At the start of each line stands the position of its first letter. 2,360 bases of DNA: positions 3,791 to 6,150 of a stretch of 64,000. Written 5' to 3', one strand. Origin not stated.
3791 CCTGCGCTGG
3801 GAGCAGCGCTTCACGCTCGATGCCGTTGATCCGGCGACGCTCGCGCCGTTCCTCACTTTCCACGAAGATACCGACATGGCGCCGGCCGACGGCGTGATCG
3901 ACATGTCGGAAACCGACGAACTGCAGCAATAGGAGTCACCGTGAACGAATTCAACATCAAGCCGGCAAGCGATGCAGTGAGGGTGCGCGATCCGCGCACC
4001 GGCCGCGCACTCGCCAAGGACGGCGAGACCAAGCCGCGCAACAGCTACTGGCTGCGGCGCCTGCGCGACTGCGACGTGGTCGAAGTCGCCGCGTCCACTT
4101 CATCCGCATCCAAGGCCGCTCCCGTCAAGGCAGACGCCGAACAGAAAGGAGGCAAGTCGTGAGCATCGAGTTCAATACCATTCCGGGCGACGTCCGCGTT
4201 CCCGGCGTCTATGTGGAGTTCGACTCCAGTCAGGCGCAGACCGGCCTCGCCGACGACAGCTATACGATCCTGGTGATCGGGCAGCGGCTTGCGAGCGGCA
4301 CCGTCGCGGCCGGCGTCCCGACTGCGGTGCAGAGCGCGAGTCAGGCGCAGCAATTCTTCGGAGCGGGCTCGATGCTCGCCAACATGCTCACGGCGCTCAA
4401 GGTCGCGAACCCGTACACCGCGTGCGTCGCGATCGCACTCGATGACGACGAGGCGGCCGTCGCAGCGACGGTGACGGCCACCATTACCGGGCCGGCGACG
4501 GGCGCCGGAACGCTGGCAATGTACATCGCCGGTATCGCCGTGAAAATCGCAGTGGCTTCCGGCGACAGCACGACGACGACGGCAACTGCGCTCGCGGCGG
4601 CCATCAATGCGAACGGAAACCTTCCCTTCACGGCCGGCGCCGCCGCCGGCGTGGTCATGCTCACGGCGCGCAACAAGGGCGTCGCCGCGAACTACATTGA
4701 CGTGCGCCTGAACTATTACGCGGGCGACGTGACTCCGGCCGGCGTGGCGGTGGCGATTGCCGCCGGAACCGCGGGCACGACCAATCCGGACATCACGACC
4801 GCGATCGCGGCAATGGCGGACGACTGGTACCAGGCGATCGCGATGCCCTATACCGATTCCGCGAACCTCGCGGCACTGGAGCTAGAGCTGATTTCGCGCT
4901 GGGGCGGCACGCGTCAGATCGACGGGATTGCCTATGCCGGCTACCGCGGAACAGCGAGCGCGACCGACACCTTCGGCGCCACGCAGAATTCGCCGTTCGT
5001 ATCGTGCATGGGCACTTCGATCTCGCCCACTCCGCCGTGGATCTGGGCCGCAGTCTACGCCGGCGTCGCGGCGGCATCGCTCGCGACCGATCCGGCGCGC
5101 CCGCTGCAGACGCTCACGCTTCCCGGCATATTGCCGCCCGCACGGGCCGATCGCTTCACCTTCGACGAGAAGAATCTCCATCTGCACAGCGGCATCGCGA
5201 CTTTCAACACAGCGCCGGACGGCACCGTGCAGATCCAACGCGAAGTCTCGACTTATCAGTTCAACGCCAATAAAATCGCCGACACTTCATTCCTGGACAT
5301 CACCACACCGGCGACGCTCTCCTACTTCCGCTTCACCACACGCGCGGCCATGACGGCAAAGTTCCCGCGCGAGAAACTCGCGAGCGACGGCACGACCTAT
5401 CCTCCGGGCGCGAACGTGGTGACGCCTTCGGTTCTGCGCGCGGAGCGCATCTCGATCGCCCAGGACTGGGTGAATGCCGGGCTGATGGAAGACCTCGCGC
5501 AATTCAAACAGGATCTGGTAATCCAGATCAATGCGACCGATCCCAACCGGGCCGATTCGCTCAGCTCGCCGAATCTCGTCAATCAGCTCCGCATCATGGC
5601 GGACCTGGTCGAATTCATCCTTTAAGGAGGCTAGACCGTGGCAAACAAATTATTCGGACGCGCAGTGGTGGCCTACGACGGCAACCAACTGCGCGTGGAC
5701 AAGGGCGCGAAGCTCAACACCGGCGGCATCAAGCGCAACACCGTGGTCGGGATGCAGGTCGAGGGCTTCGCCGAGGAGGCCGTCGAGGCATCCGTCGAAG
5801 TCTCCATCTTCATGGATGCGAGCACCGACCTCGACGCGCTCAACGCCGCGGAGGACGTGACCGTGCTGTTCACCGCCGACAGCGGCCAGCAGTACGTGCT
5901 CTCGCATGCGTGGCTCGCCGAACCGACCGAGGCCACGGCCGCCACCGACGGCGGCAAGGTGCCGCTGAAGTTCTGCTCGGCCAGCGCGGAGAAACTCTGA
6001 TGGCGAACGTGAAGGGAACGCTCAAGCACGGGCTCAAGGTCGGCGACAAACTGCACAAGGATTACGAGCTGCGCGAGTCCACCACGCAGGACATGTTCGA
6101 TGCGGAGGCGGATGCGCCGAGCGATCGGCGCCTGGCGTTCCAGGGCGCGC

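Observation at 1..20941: Head-less Mu-like transposable element: transposase plus a complete contractile-tail module, with no capsid or lysis genes (candidate Mu-derived tailocin-like element)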

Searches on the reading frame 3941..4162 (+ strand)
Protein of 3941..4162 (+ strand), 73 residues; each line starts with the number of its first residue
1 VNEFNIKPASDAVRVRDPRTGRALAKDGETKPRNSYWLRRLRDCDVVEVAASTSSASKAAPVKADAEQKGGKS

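Call 4: search_protein_families(library=pfam, proteins=[window:3941-4162:+], max_evalue=0.01)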
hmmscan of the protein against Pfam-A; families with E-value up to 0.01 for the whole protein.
window:3941-4162:+ (73 aa): 1 family
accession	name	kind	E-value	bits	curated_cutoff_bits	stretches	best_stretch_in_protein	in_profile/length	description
PF10948.13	DUF2635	-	2.7e-17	62.6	26.6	1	6-51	1-45/46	Protein of unknown function (DUF2635)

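Call 6: search_protein_families(library=phrogs, proteins=[window:3941-4162:+], max_evalue=0.01)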
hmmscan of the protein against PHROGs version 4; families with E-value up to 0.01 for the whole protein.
window:3941-4162:+ (73 aa): 1 family
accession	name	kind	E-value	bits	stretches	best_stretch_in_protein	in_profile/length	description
phrog_208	-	unknown function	5.5e-19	68.8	1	1-60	1-60/64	-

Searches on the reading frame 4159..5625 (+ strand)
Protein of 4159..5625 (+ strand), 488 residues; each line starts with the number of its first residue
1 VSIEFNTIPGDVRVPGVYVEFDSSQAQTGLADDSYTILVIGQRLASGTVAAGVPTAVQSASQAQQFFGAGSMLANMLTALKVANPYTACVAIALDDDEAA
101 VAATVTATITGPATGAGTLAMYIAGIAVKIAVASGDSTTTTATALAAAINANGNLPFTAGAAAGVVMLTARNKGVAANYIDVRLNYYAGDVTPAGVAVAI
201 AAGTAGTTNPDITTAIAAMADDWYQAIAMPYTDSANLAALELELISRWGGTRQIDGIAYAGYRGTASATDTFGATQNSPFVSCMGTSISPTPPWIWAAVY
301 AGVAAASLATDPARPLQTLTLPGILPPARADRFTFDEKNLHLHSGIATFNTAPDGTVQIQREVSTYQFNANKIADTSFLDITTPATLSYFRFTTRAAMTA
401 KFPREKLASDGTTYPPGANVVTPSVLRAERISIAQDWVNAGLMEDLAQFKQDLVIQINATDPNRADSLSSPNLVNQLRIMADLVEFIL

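Call 4: search_protein_families(library=pfam, proteins=[window:4159-5625:+], max_evalue=0.01)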
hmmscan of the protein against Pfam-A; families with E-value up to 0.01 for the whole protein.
window:4159-5625:+ (488 aa): 2 families
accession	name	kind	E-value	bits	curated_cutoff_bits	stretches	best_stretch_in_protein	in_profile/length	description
PF04984.19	Phage_sheath_1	-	4.5e-26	92.1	31.4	1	206-365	2-168/168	Phage tail sheath protein subtilisin-like domain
PF17482.7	Phage_sheath_1C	-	3.5e-12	46.7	26.9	1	375-481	3-98/104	Phage tail sheath C-terminal domain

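Call 20: find_related_loci(query=window:4159-5625:+, collection=viral_contigs, flank=10000)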
Query window:4159-5625:+ (488 aa) in viral_contigs; peptide patterns used: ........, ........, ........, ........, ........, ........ (x = any residue, [..] = any of these).
20 stretches matched a pattern; 3 encode a relative of the query (tblastn E <= 1e-3); 3 distinct loci.
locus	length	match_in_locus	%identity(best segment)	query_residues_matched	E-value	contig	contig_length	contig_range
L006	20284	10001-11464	52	1-488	4e-158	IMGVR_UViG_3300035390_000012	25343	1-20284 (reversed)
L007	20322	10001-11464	51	1-488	1e-154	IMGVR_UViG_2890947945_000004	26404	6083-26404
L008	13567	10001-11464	50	1-488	3e-152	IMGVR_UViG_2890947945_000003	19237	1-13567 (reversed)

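Call 57: search_dna_similar(query=window:4159-5625:+, collection=phages, mode=protein, max_evalue=1e-20, max_rows=12)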
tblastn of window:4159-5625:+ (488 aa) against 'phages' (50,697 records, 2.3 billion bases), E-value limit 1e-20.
Records with a match: 177; places in all: 179; records where one place covers at least 80% of the query: 169.
Best place of each record, by identity: <60% 177.
By first word of the organism name: Ralstonia 99; Vibrio 13; Escherichia 10; Yersinia 8; Shigella 7; Salmonella 7; Enterobacteria 6; Burkholderia 5; Bordetella 3; Klebsiella 2; and 16 more.
By host as written in the record: Ralstonia solanacearum 70; - 9; Vibrio sp. 9; Escherichia coli 6; Ralstonia solanacearum Race 3, Biovar 1 6; Yersinia pestis EV76-CN 4; Salmonella enterica subsp. enterica serovar Typhimurium 4; Bordetella bronchiseptica 3; and 60 more.
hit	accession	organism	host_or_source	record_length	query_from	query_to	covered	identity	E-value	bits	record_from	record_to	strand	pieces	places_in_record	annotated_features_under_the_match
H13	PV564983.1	Bordetella phage PBb001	Bordetella bronchiseptica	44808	1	488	100%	51.0%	2e-96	324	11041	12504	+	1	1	tail sheath protein subtilisin-like domain protein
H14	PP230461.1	Bordetella phage PY223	Bordetella bronchiseptica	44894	1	488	100%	51.0%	4e-96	323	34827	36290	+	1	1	tail sheath protein subtilisin-like domain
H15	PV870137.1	Bordetella phage vB_BbrM_PBb002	Bordetella bronchiseptica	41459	1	488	100%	50.8%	3e-96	324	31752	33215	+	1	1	tail sheath subtilisin-like domain protein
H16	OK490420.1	Klebsiella phage Kp4866-3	Klebsiella pneumoniae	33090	5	488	99%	45.5%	1e-85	293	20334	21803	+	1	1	record has no annotation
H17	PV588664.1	Paraburkholderia phage IPK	Paraburkholderia caledonica Bk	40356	1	488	100%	44.6%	5e-61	222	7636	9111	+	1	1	record has no annotation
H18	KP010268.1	Shigella phage SfMu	Shigella flexneri serotype 4a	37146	3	488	100%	43.7%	3e-86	295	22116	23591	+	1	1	tail sheath protein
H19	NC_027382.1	Shigella phage SfMu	Shigella flexneri serotype 4a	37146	3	488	100%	43.7%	3e-86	295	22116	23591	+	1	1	tail sheath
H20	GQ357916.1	Escherichia phage D108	Escherichia coli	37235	3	488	100%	43.3%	1e-87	299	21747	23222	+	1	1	L: tail sheath protein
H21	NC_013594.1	Escherichia phage D108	Escherichia coli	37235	3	488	100%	43.3%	1e-87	299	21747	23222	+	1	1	L: tail sheath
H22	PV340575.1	Escherichia phage PhiR68_1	Escherichia coli C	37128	3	488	100%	43.3%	3e-86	295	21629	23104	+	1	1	tail sheath protein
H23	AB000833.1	Escherichia phage Mu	-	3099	3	488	100%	43.3%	1e-87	294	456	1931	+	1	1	L: sheath protein gpL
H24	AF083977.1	Escherichia phage Mu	Escherichia sp.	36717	3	488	100%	43.3%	8e-86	294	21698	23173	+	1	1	tail sheath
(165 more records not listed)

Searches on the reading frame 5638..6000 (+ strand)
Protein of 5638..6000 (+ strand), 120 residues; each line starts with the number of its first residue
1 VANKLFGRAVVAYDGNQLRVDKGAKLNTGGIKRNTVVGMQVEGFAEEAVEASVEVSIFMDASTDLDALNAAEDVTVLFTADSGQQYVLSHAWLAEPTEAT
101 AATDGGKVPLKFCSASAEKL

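Call 4: search_protein_families(library=pfam, proteins=[window:5638-6000:+], max_evalue=0.01)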
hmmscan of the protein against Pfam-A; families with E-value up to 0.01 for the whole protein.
window:5638-6000:+ (120 aa): 1 family
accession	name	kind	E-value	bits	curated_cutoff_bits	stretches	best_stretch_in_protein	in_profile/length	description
PF10618.14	Tail_tube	-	3.5e-29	101.5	23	1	3-118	2-116/117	Phage tail tube protein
